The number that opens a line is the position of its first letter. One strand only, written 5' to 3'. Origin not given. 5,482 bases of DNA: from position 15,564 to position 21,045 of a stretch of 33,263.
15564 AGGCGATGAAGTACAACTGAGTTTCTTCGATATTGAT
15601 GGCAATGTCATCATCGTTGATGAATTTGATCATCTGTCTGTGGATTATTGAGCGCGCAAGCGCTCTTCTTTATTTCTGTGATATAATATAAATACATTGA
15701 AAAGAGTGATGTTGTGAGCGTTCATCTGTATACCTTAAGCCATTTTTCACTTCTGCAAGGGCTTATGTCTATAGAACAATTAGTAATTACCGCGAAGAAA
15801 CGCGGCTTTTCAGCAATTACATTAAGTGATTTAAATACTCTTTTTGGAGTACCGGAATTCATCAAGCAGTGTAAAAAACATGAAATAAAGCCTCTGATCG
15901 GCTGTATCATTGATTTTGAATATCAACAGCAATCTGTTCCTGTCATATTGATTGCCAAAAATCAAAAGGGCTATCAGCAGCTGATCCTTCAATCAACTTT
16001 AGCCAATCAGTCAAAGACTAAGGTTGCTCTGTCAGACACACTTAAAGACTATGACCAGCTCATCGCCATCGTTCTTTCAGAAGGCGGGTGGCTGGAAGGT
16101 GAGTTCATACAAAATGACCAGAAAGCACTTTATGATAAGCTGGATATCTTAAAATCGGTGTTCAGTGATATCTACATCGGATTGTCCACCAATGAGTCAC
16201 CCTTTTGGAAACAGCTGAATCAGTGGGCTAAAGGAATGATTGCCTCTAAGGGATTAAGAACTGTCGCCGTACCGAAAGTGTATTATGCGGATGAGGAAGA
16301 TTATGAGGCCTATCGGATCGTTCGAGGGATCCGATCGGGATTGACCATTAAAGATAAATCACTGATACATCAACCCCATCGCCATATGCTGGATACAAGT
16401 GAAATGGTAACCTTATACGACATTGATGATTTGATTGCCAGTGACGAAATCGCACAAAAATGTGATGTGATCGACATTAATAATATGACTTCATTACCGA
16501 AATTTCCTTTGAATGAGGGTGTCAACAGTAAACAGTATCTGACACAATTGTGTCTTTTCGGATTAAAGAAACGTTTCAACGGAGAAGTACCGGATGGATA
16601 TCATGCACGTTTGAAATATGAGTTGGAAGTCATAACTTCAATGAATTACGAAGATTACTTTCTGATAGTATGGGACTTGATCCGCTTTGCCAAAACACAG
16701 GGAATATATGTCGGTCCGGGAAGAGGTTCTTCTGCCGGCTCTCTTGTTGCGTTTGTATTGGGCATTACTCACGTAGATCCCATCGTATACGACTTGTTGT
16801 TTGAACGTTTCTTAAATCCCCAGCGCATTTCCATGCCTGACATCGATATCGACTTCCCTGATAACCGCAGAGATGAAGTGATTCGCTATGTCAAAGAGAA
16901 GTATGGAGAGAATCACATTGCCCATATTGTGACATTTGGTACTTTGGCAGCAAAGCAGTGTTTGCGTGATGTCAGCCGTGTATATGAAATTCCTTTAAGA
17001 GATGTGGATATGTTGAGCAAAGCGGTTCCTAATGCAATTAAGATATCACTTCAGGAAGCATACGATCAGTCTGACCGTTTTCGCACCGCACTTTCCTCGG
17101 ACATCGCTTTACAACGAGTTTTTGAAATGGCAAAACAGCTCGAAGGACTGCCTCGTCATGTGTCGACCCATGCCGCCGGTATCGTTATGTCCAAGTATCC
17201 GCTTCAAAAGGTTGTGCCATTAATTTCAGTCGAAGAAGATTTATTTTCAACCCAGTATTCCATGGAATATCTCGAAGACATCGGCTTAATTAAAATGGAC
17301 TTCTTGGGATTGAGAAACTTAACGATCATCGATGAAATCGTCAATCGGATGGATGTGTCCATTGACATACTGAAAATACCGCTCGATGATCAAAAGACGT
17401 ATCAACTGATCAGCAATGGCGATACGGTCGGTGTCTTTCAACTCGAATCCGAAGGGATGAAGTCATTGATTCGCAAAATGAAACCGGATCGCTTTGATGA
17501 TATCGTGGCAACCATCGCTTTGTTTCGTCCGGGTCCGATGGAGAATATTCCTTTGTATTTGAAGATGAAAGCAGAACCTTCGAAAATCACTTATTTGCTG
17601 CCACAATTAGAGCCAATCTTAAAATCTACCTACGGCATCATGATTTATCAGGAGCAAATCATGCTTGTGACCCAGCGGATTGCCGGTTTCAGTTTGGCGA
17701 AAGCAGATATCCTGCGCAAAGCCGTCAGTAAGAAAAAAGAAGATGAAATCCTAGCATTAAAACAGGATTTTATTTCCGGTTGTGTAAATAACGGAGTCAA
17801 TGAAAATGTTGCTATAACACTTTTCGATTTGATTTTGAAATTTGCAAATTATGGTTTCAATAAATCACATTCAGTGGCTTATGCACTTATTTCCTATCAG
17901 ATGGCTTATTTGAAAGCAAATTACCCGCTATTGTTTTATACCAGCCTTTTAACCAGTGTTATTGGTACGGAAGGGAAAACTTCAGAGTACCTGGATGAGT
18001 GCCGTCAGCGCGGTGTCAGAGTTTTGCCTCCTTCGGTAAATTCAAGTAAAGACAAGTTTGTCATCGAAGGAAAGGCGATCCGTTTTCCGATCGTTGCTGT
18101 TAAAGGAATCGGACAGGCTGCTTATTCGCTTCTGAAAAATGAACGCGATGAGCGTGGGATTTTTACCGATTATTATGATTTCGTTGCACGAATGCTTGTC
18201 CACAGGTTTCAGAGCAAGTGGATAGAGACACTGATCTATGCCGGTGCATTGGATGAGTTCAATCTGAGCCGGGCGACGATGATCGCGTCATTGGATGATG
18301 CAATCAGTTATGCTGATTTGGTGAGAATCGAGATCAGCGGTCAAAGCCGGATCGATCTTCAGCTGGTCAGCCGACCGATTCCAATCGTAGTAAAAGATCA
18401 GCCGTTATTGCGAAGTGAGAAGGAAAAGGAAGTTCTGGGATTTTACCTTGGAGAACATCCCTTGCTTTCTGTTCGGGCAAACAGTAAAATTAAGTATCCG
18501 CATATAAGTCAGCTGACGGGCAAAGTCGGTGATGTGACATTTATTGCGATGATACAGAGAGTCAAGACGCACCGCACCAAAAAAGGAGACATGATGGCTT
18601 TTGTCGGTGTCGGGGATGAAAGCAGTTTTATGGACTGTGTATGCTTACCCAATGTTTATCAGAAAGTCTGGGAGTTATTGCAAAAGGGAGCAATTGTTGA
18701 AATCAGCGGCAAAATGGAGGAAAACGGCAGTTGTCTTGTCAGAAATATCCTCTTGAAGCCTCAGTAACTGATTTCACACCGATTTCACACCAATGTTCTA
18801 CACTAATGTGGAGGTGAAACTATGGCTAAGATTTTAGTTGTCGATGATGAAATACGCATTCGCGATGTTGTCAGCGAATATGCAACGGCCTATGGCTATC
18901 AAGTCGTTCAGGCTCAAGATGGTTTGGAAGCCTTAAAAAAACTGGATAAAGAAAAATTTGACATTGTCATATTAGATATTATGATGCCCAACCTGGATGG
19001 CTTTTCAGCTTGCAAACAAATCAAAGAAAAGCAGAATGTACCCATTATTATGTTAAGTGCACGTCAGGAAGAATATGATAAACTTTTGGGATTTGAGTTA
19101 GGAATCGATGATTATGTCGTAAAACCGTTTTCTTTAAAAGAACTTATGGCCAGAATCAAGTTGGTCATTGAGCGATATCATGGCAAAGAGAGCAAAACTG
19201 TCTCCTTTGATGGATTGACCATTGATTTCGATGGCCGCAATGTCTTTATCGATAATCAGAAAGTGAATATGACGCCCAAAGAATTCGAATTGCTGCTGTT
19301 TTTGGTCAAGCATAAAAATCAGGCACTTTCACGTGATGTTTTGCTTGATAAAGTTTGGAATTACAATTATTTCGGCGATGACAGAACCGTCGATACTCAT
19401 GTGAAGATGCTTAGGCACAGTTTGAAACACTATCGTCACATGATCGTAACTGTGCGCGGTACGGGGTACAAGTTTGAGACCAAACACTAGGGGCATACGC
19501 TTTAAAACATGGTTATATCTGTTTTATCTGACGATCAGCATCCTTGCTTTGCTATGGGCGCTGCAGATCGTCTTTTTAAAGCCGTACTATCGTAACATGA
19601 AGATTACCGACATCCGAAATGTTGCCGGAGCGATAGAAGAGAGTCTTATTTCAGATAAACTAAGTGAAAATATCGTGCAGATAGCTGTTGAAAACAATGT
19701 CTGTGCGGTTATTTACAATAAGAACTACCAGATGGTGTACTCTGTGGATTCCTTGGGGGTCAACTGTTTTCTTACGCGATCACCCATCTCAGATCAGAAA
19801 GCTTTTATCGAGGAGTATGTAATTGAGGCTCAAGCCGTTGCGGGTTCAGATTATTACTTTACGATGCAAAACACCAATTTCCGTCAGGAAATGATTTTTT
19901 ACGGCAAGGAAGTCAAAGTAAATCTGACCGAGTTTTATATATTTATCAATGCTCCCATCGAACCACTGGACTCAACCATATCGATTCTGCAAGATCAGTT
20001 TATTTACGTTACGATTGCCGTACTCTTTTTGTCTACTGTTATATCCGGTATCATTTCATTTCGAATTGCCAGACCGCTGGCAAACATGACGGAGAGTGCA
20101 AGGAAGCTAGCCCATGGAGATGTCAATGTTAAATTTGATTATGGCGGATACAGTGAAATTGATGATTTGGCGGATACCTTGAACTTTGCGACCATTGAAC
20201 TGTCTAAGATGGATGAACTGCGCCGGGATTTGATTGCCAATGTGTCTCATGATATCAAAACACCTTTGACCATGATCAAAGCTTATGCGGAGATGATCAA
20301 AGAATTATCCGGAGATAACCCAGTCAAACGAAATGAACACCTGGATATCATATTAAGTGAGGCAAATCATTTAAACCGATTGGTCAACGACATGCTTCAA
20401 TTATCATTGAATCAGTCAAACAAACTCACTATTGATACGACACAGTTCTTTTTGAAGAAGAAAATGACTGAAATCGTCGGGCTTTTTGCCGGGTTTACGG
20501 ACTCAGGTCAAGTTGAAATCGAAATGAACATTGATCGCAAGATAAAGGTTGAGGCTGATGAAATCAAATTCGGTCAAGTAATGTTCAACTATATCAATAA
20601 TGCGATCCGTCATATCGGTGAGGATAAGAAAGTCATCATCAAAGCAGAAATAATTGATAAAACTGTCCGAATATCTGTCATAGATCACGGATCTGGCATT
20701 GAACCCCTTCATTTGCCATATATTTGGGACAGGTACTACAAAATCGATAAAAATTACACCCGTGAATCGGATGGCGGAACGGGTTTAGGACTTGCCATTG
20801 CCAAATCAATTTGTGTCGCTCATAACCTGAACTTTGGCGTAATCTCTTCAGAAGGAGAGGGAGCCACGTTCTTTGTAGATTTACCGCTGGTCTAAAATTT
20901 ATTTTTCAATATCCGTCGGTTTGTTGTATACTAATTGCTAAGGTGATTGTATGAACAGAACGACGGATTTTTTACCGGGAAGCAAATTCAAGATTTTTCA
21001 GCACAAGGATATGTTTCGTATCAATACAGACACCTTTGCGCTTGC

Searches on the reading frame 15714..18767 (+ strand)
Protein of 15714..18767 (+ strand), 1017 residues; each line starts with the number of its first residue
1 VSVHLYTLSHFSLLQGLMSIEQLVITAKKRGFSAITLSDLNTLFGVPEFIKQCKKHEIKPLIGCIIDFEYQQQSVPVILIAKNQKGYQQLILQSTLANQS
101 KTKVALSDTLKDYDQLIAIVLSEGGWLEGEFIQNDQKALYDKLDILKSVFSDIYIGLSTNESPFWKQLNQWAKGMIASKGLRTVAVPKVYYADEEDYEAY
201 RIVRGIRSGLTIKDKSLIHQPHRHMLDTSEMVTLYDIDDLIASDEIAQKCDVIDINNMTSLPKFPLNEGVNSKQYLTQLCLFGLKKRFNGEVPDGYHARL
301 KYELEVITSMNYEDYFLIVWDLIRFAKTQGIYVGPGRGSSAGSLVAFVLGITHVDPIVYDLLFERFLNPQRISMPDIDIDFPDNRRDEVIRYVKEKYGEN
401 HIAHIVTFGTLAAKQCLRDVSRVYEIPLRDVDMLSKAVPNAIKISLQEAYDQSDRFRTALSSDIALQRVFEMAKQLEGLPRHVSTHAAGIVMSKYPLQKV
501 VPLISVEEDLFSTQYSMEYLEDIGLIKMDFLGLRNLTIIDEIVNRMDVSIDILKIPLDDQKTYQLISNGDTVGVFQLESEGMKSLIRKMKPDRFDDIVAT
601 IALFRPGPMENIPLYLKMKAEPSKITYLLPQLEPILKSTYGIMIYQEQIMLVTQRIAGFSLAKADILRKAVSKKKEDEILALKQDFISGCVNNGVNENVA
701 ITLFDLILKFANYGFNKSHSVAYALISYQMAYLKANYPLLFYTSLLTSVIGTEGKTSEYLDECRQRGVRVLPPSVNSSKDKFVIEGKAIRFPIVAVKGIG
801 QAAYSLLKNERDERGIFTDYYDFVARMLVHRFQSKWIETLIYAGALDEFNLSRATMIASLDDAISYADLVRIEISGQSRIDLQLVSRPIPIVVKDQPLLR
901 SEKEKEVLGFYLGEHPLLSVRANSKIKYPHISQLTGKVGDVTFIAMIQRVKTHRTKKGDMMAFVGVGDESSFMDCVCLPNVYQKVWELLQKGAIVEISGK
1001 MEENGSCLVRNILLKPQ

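Call 45: search_protein_families(library=pfam, proteins=[window:15714-18767:+], max_evalue=0.001)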
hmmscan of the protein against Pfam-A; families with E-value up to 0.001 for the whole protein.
window:15714-18767:+ (1017 aa): 5 families
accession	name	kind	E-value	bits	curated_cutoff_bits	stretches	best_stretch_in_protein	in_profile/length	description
PF07733.18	DNA_pol3_alpha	-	8.6e-103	343.9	23.9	1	274-532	1-260/260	Bacterial DNA polymerase III alpha NTPase domain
PF17657.6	DNA_pol3_finger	-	4.9e-60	202.1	22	1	535-694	1-166/166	Bacterial DNA polymerase III alpha subunit finger domain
PF02811.25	PHP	-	1.5e-24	87.6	26.4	1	4-159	1-163/164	PHP domain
PF14579.12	HHH_6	-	6.9e-22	77.9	25.6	1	767-855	1-89/90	Helix-hairpin-helix motif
PF01336.31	tRNA_anti-codon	-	3.5e-07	30.5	27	1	941-1003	1-59/75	OB-fold nucleic acid binding domain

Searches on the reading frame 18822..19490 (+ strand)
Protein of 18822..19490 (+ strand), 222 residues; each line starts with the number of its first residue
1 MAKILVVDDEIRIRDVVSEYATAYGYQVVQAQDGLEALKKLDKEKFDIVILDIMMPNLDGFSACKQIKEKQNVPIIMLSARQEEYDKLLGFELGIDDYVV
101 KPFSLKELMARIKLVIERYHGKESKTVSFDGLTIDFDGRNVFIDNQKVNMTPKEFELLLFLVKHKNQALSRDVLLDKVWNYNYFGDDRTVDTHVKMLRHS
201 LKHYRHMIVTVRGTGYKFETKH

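Call 45: search_protein_families(library=pfam, proteins=[window:18822-19490:+], max_evalue=0.001)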
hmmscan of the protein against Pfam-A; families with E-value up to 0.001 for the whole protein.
window:18822-19490:+ (222 aa): 2 families
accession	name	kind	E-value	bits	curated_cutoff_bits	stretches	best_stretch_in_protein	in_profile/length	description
PF00072.30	Response_reg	-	8.2e-31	106.9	30.2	1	4-113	1-111/111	Response regulator receiver domain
PF00486.34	Trans_reg_C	-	1.9e-25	89.2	26.2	1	146-218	2-77/77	Transcriptional regulatory protein, C terminal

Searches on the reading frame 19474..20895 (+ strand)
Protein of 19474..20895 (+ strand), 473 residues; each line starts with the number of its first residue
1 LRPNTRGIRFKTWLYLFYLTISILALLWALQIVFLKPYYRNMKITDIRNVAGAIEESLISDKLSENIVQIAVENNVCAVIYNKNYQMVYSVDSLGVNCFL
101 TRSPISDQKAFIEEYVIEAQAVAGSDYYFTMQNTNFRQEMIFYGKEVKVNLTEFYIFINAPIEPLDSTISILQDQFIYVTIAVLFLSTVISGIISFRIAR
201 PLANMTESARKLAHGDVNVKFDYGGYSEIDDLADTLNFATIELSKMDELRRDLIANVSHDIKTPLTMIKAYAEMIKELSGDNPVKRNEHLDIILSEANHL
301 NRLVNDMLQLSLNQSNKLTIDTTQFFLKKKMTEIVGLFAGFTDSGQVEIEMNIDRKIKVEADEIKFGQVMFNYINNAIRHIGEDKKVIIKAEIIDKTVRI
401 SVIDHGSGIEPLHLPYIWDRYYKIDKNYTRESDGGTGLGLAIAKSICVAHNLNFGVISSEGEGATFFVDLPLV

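Call 4: search_protein_families(library=pfam, proteins=[window:19474-20895:+], max_evalue=0.001)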
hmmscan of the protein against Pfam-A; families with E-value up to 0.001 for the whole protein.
window:19474-20895:+ (473 aa): 3 families
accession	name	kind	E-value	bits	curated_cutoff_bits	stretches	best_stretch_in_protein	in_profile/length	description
PF02518.31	HATPase_c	-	8.8e-20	71.6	26.4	1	362-472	2-109/111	Histidine kinase-, DNA gyrase B-, and HSP90-like ATPase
PF00512.31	HisKA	-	1.1e-17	64.3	26.9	1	250-313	2-63/66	His Kinase A (phospho-acceptor) domain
PF00672.30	HAMP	-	8.9e-07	29.6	25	1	196-237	4-45/53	HAMP domain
